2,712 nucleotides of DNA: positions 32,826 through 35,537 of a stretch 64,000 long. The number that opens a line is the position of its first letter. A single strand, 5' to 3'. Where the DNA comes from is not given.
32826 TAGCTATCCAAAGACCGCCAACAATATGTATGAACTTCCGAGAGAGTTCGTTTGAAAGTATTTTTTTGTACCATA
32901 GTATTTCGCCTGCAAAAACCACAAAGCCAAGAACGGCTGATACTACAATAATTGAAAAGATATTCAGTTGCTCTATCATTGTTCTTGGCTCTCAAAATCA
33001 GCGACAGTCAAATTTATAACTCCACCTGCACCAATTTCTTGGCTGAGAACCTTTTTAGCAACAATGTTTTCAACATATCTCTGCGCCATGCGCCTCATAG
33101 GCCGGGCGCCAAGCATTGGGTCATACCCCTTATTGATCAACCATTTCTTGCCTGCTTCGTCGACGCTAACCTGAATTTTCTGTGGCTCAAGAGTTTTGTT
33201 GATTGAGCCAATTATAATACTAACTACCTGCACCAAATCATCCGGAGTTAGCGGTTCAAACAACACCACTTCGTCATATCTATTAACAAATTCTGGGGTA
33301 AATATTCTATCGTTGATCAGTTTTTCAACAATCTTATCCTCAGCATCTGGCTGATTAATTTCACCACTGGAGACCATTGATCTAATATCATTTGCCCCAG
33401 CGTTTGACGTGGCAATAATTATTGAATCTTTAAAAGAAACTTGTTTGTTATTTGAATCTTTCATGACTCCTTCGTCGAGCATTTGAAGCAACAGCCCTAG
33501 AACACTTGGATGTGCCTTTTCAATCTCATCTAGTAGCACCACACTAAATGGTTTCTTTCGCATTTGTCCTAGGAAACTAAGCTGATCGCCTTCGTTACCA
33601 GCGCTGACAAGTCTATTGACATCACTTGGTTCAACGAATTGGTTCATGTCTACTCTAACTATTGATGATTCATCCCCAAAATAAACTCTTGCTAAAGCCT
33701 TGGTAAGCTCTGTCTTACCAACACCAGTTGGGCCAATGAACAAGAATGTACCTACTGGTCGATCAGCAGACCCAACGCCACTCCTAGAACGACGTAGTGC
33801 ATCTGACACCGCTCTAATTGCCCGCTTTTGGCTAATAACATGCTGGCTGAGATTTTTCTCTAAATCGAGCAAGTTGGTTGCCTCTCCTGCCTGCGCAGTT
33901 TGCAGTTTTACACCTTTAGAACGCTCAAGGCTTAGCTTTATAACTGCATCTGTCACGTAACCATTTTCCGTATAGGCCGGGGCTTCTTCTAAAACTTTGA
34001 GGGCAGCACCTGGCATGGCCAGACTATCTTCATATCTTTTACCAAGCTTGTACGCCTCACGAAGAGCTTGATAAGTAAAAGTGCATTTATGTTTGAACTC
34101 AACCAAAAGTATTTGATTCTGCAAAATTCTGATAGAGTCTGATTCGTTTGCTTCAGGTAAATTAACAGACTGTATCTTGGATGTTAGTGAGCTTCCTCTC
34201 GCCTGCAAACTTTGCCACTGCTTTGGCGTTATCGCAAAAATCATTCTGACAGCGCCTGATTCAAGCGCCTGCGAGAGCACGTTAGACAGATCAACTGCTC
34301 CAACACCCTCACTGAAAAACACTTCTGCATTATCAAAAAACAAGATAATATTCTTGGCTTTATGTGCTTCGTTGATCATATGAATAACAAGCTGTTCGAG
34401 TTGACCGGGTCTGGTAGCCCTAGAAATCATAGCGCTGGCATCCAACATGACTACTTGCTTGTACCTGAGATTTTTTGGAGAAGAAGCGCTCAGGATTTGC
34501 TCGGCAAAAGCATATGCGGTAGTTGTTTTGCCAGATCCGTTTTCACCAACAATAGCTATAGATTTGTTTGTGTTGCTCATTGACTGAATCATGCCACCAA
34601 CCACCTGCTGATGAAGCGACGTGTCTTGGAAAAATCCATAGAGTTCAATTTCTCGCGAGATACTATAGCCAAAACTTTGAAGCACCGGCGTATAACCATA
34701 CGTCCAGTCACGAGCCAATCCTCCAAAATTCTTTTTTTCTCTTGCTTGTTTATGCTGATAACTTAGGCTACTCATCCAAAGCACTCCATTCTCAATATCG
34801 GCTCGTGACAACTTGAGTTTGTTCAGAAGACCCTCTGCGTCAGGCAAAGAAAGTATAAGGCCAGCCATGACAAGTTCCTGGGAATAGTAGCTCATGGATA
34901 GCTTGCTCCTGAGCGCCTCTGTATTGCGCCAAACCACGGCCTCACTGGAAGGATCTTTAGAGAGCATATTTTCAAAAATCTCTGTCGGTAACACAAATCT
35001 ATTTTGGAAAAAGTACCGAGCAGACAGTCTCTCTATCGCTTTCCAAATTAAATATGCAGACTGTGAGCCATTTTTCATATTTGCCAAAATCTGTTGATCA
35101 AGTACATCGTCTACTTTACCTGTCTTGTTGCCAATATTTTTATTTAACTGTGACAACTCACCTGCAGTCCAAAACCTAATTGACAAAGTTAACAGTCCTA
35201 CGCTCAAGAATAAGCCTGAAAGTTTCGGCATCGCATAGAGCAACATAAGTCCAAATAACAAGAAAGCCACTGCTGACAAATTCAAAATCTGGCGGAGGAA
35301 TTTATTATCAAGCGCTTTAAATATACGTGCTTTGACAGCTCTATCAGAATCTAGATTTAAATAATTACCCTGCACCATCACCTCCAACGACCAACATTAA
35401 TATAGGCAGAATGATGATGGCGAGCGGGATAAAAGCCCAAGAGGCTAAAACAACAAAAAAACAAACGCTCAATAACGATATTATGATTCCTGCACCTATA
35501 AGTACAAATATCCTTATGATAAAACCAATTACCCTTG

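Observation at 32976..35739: Membrane-anchored two-ring Clp/Hsp100-like ATPase with a degenerate first Walker B, coupled to a small polytopic membrane protein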

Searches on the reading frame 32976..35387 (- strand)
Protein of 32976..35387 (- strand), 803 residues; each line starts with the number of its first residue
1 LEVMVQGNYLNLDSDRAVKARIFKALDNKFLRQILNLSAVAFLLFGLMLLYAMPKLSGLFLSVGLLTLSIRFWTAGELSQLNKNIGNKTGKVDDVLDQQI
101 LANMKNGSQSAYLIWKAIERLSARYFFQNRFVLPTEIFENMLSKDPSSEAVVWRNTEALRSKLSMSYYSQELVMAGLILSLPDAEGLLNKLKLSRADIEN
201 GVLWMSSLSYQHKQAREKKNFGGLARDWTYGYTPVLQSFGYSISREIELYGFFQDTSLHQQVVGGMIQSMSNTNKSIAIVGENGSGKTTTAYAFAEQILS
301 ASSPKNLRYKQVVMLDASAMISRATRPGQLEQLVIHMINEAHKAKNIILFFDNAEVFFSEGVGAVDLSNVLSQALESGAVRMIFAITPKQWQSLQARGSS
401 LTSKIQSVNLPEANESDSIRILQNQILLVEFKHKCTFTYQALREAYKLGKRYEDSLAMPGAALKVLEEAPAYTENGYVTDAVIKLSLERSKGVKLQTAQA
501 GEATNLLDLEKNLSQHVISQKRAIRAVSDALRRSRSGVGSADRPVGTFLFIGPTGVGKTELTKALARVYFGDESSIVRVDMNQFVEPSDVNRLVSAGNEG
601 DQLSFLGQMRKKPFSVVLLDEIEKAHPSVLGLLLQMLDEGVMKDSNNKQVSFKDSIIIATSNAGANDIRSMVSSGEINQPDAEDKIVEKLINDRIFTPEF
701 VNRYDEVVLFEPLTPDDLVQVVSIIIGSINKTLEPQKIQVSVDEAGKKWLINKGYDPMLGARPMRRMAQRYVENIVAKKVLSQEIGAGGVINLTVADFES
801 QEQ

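Call 3: search_protein_families(library=pfam, proteins=[window:32976-35387:-], max_evalue=0.01)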
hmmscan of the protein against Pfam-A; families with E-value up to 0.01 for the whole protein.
window:32976-35387:- (803 aa): 34 families (the best 25 are shown)
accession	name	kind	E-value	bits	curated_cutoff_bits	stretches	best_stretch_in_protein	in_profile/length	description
PF07724.20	AAA_2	-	8.3e-44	150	27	1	543-706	1-165/166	AAA domain (Cdc48 subfamily)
PF10431.15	ClpB_D2-small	-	1.6e-19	70.1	21.9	1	713-791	1-79/81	C-terminal, D2-small domain, of ClpB protein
PF00004.35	AAA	-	3.5e-17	63.5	21.2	2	549-663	2-110/131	ATPase family associated with various cellular activities (AAA)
PF07728.20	AAA_5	-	1.7e-15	57.7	22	1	548-665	2-125/139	AAA domain (dynein-related subfamily)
PF13401.12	AAA_22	-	1.3e-09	38.9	27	1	273-389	4-125/130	AAA domain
PF00005.33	ABC_tran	-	2.4e-08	35.1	25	1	273-299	10-36/137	ABC transporter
PF13173.12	AAA_14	-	4.5e-08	33.6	27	0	274-355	2-72/129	AAA domain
PF00158.32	Sigma54_activat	-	5.9e-08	33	20.2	1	546-677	23-154/168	Sigma-54 interaction domain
PF20720.3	nSTAND3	-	1.5e-07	31.6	27.2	1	269-309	12-46/155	Novel STAND NTPase 3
PF13479.12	AAA_24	-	2.1e-07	31.4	27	0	549-638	6-89/195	AAA domain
PF01695.23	IstB_IS21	-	2.2e-07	31.1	24.1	1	244-393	61-201/238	IstB-like ATP binding protein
PF00910.28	RNA_helicase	-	6.3e-07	30.3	21.5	0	277-302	1-26/105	RNA helicase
PF13191.12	AAA_16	-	9.4e-07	29.9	32.6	0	275-309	25-63/167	AAA ATPase domain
PF04851.21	ResIII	-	1.1e-06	29.1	22.5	1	260-320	9-65/164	Type III restriction enzyme, res subunit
PF12775.13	AAA_7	-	2.7e-06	27.5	25.8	0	548-645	36-138/181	P-loop containing dynein motor region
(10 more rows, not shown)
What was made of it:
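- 33249..33761 (-): D2 AAA+ large domain (aa 540-710) with a complete active site: Walker A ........, Walker B LLDEIEK, sensor-1 TSN and Arg finger NRYDE. Pfam AAA_2 E 8e-44 (call 3).
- On Class-I Clp/Hsp100 AAA+ superfamily (broad sense): Pfam AAA_2 E 8e-44 and ClpB_D2-small E 1.6e-19, with the D1 P-loop module at 270-410 (call 3).
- On FtsH: The C-terminus is ClpB_D2-small (call 3).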

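Call 4: search_protein_families(library=ncbifam, proteins=[window:32976-35387:-], max_evalue=0.01)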
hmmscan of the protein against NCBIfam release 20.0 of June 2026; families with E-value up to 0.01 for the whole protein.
window:32976-35387:- (803 aa): 37 families (the best 25 are shown)
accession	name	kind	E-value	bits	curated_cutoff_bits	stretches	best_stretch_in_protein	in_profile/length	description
TIGR03346.1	chaperone_ClpB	equivalog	4.5e-115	385.9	1232.1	2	481-797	531-847/853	ATP-dependent chaperone ClpB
TIGR02639.1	ClpA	equivalog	3.5e-100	336.3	993.15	1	266-794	197-733/734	ATP-dependent Clp protease ATP-binding subunit ClpA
NF008118.0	PRK10865.1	equivalog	2.7e-97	326.7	1417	2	478-797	531-850/857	ATP-dependent chaperone ClpB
NF033607.0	disagg_AAA_ClpG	exception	4.1e-88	296.3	1900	2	487-792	564-873/932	AAA family protein disaggregase ClpG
NF033606.1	heat_AAA_ClpK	exception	1e-84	285.1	1900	2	488-789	586-892/949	heat shock survival AAA family ATPase ClpK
NF008263.0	PRK11034.1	equivalog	1.7e-83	280.8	1350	1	268-796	200-736/758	ATP-dependent Clp protease ATP-binding subunit ClpA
TIGR03345.1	VI_ClpV1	equivalog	9.7e-80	268.9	884.95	2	487-783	538-838/852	type VI secretion system ATPase TssH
NF003745.1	PRK05342.1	equivalog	5.5e-09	35.4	359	1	499-568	55-132/418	ATP-dependent Clp protease ATP-binding subunit ClpX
NF005304.0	PRK06835.1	equivalog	6.2e-08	32.1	215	1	515-600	156-238/330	ATP-binding protein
NF003229.0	PRK04195.1-5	equivalog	3.7e-07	29.2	280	1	547-624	46-114/413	replication factor C large subunit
NF001679.0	PRK00440.1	equivalog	7.1e-07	28.6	303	1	545-623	39-113/322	replication factor C small subunit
TIGR03499.1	FlhF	equivalog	8.1e-07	29.3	174.15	0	265-298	189-222/286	flagellar biosynthesis GTPase FlhF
NF038214.1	IS21_help_AAA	equivalog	2.9e-06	27.1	200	0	548-622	93-160/232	IS21-like element helper ATPase IstB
NF009067.0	PRK12402.1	equivalog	8e-06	25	317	0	258-311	18-73/340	replication factor C small subunit 2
TIGR00390.1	hslU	equivalog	8.3e-05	21.7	362.45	1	511-592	8-91/441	ATP-dependent protease ATPase subunit HslU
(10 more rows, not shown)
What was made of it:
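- On ClpB / Hsp104: TIGR03346 scores 386 against a cut-off of 1232 (call 4).
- On ClpA / ClpC / ClpE (ClpP-coupled): PRK11034 scores 281 against 1350 (call 4).
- Scores far below the ClpA, ClpB, ClpG, ClpK and ClpV equivalog cut-offs (call 4). Scores are far below the ClpA, ClpB and ClpC-type cut-offs (call 4).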

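Call 5: search_solved_structures(query=window:32976-35387:-, show_alignments=2, max_evalue=1e-20)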
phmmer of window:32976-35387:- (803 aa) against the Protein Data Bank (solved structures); distinct sequences matched with E-value up to 1e-20: 48.
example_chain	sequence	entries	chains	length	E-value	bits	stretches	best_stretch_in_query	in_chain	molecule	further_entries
3j3t_A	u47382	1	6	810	2.9e-93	316.9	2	474-799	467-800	Negative regulator of genetic competence ClpC/MecB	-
5ofo_C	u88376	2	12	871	5.7e-93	316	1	476-796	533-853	Chaperone protein ClpB,ATP-dependent Clp protease ATP-binding subunit ClpA,Chaperone prote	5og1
3j3s_A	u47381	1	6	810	1.1e-92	315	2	474-799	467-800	Negative regulator of genetic competence ClpC/MecB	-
3j3r_A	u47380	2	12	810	1.8e-92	314.3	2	474-799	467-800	Negative regulator of genetic competence ClpC/MecB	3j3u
7abr_A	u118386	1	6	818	1.9e-92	314.2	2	474-799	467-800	Negative regulator of genetic competence ClpC/MecB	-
29hb_b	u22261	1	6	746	2.6e-92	313.8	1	471-781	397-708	ATP-dependent Clp protease, ATP-binding subunit ClpE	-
4d2q_A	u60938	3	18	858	2.9e-92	313.6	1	476-796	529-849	CLPB | CHAPERONE PROTEIN CLPB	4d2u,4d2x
6oax_C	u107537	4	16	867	3e-92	313.6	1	476-796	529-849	Hyperactive disaggregase ClpB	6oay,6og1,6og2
6og3_E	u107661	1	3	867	3e-92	313.6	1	476-796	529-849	Hyperactive disaggregase ClpB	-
1qvr_A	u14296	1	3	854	6.3e-92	312.5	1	478-794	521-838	ClpB protein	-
4ciu_A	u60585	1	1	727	1.9e-91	310.9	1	476-796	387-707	CHAPERONE PROTEIN CLPB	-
6rn2_A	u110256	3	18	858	3.4e-91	310.1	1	476-796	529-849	Chaperone protein ClpB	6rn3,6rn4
6qs4_A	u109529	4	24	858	3.5e-91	310.1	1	476-796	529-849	Chaperone protein ClpB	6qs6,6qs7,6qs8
6em9_A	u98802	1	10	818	2e-90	307.6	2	491-782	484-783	ATP-dependent Clp protease ATP-binding subunit ClpC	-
6em8_A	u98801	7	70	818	2.8e-90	307.1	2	492-782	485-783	ATP-dependent Clp protease ATP-binding subunit ClpC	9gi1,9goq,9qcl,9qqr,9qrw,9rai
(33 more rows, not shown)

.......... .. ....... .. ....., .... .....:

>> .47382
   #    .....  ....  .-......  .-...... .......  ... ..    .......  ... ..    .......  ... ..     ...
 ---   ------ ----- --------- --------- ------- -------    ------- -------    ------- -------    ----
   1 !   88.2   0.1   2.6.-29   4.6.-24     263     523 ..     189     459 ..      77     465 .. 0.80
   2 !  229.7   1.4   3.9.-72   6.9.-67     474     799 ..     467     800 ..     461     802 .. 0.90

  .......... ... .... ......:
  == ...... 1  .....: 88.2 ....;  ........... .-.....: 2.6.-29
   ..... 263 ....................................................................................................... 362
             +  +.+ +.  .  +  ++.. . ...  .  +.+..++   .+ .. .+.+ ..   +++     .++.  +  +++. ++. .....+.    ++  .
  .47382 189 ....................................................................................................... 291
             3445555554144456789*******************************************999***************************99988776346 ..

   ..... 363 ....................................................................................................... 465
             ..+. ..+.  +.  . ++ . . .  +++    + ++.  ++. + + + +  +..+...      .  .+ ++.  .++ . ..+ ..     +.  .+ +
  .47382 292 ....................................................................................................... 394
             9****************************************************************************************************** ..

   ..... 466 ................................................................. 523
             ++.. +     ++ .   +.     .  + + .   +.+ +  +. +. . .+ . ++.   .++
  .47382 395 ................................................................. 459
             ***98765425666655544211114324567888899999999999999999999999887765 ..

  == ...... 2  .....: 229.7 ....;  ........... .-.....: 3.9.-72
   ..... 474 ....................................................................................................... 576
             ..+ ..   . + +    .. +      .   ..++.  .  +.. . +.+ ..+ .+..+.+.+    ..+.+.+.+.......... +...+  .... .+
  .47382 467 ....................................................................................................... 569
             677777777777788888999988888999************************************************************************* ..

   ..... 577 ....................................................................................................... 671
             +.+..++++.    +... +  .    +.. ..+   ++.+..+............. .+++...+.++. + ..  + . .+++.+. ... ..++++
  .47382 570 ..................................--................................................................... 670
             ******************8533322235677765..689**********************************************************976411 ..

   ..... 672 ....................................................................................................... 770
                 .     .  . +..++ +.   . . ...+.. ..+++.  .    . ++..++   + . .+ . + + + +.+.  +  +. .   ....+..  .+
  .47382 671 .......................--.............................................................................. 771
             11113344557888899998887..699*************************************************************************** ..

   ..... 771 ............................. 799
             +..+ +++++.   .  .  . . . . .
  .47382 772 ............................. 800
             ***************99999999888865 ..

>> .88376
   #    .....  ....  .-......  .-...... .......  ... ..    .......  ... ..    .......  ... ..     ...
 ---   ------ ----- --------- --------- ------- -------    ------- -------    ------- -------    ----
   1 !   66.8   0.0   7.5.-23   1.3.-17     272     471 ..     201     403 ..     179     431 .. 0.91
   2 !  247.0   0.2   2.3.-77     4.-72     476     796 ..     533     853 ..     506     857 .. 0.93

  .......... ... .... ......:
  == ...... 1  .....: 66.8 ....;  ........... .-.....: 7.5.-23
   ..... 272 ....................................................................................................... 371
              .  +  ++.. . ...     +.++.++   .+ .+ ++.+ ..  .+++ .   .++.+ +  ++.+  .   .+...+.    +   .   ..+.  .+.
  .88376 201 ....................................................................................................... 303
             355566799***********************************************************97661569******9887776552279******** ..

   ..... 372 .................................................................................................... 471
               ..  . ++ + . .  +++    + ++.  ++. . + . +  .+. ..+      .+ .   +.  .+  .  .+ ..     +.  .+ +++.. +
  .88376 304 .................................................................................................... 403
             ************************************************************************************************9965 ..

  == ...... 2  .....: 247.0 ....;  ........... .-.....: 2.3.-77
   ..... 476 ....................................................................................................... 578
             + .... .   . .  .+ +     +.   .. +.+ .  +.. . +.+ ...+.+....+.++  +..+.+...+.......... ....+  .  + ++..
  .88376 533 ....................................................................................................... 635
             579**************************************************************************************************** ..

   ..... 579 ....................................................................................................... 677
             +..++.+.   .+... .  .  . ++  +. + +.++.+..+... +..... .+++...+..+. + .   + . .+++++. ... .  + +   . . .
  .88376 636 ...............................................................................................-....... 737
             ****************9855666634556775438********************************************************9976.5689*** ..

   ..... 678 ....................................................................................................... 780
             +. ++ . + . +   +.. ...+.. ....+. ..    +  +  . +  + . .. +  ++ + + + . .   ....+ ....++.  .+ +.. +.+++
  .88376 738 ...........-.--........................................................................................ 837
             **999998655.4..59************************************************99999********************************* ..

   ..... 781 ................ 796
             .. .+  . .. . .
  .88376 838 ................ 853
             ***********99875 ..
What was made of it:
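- Checked: Walker B. Alignment to ClpC and ClpB chains puts N350 at the Walker B Glu position (call 5).
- Residue-level alignment to ClpC and ClpB shows DN for DE, TRPG for KYRG, TSKIQ for ERRFQ, and a shortened D2 loop (call 5).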
